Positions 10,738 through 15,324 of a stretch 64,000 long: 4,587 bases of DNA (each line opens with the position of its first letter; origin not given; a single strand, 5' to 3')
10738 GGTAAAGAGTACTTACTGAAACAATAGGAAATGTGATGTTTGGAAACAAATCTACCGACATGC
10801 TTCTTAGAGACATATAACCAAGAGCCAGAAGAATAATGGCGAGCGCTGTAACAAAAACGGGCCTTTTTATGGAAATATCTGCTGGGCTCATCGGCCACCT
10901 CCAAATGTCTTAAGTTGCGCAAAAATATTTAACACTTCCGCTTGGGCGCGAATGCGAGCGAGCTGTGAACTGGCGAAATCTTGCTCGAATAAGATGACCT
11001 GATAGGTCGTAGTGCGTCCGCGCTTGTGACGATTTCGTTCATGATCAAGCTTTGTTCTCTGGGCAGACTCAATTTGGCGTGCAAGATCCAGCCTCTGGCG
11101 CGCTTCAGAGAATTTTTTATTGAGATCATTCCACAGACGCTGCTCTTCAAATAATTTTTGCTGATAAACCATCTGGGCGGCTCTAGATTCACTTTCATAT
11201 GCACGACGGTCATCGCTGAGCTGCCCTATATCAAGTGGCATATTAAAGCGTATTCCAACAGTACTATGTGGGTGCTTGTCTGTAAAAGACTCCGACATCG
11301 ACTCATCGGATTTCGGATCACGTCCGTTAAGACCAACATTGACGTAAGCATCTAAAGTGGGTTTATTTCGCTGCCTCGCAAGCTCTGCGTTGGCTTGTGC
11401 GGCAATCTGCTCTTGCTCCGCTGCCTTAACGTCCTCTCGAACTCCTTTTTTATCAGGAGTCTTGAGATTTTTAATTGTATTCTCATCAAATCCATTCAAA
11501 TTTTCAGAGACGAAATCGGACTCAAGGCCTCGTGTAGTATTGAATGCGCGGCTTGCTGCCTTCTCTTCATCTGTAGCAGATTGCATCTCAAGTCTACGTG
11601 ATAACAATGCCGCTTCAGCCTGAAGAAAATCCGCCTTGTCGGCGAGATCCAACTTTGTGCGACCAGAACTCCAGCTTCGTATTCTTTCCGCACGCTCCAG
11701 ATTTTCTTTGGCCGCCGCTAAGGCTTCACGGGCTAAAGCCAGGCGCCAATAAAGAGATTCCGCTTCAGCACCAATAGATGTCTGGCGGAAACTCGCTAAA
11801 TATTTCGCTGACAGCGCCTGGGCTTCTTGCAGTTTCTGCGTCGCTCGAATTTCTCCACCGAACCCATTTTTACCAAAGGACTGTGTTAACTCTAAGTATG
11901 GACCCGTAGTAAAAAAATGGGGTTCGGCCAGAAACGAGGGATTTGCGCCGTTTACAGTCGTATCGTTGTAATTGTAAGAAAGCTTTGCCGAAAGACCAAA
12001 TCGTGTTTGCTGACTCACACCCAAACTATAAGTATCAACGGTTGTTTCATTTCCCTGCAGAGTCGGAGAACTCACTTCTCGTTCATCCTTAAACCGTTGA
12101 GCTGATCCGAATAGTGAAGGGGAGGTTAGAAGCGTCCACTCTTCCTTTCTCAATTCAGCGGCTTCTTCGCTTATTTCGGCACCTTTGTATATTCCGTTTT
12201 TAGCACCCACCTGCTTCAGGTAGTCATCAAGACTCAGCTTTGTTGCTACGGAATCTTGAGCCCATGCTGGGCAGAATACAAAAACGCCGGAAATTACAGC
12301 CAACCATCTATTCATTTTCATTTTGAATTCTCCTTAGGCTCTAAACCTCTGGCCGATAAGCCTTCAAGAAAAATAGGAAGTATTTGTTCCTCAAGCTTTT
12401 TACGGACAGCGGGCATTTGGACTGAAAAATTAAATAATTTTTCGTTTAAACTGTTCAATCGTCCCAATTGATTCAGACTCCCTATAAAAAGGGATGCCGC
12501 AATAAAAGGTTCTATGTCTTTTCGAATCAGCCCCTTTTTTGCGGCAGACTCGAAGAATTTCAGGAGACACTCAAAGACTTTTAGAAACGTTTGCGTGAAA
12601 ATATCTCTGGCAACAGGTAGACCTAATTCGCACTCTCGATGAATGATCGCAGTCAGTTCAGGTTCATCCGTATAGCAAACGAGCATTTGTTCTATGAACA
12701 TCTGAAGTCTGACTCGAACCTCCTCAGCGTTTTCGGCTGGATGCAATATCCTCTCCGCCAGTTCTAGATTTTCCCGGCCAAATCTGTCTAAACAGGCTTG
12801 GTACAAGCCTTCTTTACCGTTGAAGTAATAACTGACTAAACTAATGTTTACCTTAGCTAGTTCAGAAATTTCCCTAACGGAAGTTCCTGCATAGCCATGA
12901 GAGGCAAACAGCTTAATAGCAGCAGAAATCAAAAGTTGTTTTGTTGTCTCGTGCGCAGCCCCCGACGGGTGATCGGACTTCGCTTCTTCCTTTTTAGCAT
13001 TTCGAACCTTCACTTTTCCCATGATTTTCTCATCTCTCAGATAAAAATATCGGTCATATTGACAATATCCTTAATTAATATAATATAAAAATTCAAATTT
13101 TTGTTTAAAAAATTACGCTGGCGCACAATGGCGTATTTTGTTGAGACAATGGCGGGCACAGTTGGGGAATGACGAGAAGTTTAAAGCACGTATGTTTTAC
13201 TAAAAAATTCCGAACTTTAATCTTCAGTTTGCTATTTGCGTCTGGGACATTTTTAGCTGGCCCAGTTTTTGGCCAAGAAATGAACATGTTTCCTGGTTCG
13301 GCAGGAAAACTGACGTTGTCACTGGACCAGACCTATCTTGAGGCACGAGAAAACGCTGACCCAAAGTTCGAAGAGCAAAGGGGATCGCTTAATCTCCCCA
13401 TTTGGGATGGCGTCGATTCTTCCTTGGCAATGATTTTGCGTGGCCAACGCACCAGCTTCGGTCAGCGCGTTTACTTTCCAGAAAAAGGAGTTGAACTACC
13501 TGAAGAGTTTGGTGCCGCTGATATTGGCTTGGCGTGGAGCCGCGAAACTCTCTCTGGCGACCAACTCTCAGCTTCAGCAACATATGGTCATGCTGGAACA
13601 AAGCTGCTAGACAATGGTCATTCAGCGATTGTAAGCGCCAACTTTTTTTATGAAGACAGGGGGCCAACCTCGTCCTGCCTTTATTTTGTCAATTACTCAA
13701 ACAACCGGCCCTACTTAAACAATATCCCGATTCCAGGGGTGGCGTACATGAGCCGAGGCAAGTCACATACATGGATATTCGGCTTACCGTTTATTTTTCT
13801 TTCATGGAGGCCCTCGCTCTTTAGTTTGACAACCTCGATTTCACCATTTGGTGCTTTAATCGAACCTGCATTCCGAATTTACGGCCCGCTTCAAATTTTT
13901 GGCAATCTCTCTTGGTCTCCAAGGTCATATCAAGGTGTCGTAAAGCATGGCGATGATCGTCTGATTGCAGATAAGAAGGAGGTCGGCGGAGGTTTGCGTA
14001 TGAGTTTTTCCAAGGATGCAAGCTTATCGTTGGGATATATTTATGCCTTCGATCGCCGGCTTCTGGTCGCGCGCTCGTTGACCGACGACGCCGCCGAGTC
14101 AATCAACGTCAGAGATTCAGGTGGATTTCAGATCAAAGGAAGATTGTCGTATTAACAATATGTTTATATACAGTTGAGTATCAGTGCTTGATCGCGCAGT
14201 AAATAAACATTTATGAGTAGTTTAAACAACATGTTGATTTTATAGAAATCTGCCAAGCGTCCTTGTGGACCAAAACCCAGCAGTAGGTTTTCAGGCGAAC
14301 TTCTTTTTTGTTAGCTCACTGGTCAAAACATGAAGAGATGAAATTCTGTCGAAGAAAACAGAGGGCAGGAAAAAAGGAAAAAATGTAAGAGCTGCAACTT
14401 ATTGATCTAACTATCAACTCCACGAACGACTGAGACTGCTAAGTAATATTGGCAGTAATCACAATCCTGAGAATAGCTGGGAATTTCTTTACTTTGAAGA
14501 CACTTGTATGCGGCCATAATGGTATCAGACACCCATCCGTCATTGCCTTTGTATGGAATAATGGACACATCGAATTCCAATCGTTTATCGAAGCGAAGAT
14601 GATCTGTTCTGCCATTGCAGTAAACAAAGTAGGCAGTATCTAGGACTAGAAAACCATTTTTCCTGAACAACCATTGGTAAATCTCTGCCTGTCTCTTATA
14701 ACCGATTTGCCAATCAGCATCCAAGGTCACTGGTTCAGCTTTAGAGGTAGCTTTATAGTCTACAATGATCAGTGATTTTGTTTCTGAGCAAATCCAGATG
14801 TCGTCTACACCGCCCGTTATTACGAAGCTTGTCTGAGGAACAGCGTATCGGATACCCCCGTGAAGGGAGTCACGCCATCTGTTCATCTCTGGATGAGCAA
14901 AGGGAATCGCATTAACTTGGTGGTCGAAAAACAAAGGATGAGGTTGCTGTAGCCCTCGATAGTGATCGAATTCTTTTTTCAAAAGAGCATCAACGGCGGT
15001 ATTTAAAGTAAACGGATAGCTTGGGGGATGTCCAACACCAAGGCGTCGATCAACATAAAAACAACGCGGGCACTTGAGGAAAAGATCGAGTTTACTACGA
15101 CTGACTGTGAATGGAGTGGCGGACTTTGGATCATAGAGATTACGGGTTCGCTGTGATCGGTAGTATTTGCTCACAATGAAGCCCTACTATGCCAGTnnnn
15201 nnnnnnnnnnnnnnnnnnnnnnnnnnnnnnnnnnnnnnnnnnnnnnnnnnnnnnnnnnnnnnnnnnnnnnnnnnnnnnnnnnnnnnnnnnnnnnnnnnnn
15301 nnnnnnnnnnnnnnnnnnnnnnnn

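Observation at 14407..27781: Complete Ssp-type DNA phosphorothioation module facing a PLD / DEAH-helicase / GHKL-ATPase restriction operon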

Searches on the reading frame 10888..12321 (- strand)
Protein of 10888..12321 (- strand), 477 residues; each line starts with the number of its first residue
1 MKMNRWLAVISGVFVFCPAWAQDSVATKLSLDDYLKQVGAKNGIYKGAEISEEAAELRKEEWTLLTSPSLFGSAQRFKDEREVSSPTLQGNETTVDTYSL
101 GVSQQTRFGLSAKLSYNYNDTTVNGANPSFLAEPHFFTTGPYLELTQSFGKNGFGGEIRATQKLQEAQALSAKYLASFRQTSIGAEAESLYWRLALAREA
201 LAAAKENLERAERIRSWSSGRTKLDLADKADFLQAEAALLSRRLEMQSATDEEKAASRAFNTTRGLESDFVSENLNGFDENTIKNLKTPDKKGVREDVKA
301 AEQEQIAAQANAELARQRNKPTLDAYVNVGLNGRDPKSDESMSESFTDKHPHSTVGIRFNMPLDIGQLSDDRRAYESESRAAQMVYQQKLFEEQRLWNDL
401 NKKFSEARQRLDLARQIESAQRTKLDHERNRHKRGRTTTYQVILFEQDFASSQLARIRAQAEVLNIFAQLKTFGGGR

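Call 11: search_protein_families(library=pfam, proteins=[window:10888-12321:-], max_evalue=0.001)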
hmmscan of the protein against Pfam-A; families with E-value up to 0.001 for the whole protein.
window:10888-12321:- (477 aa): 1 family
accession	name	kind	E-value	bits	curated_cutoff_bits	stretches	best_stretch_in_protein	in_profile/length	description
PF02321.23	OEP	-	3.1e-22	79.7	22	2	296-472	13-184/187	Outer membrane efflux protein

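Call 12: search_protein_families(library=padloc, proteins=[window:10888-12321:-], max_evalue=0.001)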
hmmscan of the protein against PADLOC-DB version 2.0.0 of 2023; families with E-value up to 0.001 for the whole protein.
window:10888-12321:- (477 aa): 0 families

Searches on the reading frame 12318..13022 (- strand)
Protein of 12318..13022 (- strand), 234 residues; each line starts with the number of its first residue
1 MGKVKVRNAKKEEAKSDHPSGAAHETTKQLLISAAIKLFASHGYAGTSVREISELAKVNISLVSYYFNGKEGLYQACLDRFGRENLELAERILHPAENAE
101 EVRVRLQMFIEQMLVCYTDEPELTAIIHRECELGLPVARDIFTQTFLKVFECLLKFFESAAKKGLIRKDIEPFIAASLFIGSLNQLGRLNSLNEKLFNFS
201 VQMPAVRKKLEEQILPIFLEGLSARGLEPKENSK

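Call 11: search_protein_families(library=pfam, proteins=[window:12318-13022:-], max_evalue=0.001)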
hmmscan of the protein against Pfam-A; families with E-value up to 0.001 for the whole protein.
window:12318-13022:- (234 aa): 1 family
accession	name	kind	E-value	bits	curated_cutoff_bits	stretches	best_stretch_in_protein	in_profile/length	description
PF00440.29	TetR_N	-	1.8e-13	50.5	24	1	31-77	1-47/47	Bacterial regulatory proteins, tetR family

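Call 12: search_protein_families(library=padloc, proteins=[window:12318-13022:-], max_evalue=0.001)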
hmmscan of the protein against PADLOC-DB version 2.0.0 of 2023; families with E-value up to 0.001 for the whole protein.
window:12318-13022:- (234 aa): 0 families

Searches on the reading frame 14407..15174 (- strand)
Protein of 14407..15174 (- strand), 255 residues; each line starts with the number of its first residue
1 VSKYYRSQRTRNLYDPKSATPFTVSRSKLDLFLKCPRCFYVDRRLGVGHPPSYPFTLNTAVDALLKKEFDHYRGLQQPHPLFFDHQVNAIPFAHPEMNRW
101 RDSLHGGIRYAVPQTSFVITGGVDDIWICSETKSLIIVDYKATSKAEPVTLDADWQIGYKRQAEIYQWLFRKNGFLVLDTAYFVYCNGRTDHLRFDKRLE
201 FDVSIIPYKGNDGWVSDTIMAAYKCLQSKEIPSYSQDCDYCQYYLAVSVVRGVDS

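Call 4: search_protein_families(library=padloc, proteins=[window:14407-15174:-])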
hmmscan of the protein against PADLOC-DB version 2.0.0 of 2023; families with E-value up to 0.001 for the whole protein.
window:14407-15174:- (255 aa): 2 families
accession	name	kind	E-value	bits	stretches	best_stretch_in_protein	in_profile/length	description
PDLC00943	Cas4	-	0.00025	19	0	122-244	70-175/180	CRISPR-associated protein Cas4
PDLC01447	Cas4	-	0.00042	18.8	1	24-244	5-154/161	"CAS-I,CAS-II,CAS-III,CAS-IV,CAS-V,CAS-VI; acquisition_associated"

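Call 5: search_protein_families(library=pfam, proteins=[window:14407-15174:-], max_evalue=0.01)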
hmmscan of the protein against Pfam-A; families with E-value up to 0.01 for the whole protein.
window:14407-15174:- (255 aa): 1 family
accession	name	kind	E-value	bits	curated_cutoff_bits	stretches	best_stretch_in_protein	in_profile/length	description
PF12705.13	PDDEXK_1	-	9.8e-10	39.2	22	1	24-243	2-242/247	PD-(D/E)XK nuclease superfamily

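Call 6: search_protein_families(library=ncbifam, proteins=[window:14407-15174:-], max_evalue=0.01)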
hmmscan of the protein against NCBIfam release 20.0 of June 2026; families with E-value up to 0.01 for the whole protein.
window:14407-15174:- (255 aa): 1 family
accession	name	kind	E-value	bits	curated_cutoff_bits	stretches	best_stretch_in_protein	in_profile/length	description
TIGR00372.1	cas4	equivalog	0.00095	19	65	0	122-244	70-175/180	CRISPR-associated protein Cas4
